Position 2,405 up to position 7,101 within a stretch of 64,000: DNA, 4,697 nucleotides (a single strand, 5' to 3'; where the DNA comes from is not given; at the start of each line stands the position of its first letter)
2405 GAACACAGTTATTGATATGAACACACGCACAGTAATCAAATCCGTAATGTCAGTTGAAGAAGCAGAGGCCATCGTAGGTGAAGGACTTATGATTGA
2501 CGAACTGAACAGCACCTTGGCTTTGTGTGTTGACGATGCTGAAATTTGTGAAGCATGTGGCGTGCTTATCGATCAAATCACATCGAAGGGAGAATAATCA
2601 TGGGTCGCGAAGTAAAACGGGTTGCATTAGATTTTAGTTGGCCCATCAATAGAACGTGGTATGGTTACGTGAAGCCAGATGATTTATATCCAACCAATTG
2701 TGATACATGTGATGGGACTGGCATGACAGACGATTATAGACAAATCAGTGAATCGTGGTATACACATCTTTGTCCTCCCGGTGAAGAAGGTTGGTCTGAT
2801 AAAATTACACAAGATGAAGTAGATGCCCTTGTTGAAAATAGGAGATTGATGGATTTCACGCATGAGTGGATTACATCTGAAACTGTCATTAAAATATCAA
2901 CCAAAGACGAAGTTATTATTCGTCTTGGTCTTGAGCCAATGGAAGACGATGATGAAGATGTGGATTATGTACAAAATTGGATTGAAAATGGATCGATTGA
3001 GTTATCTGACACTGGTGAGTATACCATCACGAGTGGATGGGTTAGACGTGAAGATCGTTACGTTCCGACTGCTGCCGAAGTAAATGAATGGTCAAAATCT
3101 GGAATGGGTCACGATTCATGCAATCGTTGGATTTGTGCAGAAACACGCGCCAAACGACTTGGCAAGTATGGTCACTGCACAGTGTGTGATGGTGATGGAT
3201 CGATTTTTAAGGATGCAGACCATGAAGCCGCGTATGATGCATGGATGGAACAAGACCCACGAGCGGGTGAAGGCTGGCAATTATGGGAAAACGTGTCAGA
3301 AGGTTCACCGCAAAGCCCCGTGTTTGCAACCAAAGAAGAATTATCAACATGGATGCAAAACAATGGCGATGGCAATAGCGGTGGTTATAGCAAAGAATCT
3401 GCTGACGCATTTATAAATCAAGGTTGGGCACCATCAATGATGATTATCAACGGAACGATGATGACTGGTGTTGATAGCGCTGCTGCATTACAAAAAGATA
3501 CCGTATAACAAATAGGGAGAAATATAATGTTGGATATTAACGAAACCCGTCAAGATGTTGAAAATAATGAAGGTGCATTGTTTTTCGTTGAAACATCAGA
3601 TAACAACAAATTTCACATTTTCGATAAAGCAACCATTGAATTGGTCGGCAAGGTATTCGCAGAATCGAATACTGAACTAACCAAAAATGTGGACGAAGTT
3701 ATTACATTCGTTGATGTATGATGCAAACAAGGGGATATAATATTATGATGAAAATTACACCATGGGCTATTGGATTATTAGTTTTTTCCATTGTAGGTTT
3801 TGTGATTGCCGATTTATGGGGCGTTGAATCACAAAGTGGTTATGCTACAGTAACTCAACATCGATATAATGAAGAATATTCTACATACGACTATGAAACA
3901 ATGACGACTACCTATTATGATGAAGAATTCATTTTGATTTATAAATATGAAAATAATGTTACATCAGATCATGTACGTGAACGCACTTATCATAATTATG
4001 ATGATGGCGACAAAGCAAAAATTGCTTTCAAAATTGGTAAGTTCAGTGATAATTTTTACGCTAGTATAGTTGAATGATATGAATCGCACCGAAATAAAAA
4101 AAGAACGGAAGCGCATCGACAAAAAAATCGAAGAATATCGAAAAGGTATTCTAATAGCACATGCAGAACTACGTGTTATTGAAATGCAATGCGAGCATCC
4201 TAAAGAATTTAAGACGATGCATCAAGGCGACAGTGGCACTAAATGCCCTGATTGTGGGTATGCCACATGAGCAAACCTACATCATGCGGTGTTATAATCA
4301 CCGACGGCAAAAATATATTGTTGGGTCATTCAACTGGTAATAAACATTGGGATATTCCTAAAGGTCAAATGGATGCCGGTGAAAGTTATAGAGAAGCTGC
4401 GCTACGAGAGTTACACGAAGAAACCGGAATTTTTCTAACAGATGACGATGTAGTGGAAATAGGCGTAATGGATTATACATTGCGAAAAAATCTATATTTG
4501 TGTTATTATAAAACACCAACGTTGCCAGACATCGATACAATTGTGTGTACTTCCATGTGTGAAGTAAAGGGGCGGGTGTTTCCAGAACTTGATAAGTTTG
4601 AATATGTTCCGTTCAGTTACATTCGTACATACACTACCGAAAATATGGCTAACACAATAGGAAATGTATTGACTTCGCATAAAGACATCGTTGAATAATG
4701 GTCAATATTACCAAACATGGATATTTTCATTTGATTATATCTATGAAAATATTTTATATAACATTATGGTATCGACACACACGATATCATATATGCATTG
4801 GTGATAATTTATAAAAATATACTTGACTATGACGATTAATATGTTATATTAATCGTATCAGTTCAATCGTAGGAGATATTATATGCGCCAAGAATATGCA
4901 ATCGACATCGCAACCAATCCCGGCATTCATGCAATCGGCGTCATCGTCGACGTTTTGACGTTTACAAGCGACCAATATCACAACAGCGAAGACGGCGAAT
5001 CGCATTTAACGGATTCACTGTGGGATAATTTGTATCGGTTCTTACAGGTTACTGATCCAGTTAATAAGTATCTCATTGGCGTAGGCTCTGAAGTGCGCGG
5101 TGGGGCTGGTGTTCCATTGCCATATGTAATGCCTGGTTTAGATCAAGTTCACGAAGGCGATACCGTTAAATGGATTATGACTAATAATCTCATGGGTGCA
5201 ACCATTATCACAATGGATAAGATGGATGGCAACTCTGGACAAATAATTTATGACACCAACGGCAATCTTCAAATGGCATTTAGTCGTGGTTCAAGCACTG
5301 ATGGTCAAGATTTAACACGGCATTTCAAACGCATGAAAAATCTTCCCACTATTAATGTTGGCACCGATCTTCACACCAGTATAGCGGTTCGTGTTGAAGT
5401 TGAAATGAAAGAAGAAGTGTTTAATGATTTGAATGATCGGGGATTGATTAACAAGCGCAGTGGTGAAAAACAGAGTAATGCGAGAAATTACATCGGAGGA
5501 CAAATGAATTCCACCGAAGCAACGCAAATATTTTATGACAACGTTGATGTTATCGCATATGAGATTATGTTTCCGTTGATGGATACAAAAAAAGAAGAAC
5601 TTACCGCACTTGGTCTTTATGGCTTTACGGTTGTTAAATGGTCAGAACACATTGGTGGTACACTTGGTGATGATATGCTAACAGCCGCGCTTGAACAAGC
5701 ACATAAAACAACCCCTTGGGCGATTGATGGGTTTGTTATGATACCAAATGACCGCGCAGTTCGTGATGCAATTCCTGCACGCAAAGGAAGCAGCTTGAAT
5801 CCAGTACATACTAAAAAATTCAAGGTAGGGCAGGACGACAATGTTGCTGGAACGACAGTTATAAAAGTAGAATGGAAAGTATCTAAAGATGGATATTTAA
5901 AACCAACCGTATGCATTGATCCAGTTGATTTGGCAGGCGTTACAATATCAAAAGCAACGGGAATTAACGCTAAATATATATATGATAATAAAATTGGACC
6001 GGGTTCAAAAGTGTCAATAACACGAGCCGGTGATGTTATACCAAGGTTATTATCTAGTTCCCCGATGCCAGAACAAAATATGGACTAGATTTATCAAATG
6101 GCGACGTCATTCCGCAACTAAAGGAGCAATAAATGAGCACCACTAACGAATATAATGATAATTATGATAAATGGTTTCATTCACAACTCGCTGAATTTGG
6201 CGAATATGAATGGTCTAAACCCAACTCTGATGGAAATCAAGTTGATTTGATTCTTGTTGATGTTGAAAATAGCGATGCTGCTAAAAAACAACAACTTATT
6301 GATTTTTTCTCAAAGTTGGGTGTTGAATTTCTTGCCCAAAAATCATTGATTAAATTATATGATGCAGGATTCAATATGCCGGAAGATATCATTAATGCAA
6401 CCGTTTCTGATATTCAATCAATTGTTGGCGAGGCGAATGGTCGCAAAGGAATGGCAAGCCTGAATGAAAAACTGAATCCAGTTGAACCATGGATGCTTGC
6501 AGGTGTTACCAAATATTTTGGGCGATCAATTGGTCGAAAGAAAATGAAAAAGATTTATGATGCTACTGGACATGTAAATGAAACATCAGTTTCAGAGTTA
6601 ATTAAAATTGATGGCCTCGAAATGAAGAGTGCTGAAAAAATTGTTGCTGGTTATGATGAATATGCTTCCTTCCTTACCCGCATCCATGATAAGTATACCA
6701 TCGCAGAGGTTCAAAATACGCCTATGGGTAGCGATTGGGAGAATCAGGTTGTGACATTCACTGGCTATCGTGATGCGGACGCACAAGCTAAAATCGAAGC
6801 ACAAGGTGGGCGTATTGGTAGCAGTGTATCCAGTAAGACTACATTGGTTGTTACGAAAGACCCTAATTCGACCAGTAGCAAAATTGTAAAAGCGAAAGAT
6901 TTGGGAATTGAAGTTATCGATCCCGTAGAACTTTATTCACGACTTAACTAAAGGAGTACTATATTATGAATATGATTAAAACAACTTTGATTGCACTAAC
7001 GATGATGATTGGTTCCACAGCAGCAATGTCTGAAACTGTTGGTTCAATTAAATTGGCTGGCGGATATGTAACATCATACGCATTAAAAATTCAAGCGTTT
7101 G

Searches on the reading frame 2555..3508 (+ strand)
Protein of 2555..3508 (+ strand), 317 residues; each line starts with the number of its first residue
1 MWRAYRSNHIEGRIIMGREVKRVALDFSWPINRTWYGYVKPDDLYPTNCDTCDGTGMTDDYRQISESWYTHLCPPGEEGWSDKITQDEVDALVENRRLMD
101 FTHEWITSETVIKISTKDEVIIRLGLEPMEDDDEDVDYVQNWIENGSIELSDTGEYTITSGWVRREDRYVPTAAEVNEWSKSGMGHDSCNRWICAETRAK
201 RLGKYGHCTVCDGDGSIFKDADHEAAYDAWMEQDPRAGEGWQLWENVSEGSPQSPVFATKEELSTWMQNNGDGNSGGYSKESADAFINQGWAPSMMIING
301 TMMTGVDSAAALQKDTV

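Call 9: search_protein_families(library=phrogs, proteins=[window:2555-3508:+], max_evalue=0.001)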
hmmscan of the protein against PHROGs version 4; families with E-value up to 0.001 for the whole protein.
window:2555-3508:+ (317 aa): 0 families

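Call 60: search_protein_families(library=pfam, proteins=[window:2555-3508:+], max_evalue=0.001)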
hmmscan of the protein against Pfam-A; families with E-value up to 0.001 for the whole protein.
window:2555-3508:+ (317 aa): 1 family
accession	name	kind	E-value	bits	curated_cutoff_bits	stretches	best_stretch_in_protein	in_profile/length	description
PF00684.25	DnaJ_CXXCXGXG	-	0.00077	20.1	32.7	0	46-66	15-35/65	DnaJ central domain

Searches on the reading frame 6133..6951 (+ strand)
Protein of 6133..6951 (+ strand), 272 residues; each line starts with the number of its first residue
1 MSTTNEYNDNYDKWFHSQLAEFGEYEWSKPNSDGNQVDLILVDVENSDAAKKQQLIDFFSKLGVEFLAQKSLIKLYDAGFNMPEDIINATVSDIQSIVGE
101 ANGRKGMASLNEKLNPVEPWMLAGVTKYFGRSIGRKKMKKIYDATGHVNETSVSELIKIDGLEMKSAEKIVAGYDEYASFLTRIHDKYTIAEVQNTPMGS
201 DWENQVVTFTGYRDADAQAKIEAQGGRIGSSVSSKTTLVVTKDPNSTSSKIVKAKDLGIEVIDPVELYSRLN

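Call 9: search_protein_families(library=phrogs, proteins=[window:6133-6951:+], max_evalue=0.001)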
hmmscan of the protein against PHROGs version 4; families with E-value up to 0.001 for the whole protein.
window:6133-6951:+ (272 aa): 3 families
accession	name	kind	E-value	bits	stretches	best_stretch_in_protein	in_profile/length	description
phrog_3869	-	DNA, RNA and nucleotide metabolism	1.8e-34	120.3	1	35-271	405-653/656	NAD-dependent DNA ligase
phrog_3498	-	DNA, RNA and nucleotide metabolism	1.1e-09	39.5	1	47-271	31-253/256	NAD-dependent DNA ligase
phrog_2561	-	DNA, RNA and nucleotide metabolism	1.2e-07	33.1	1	171-264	64-153/167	DNA ligase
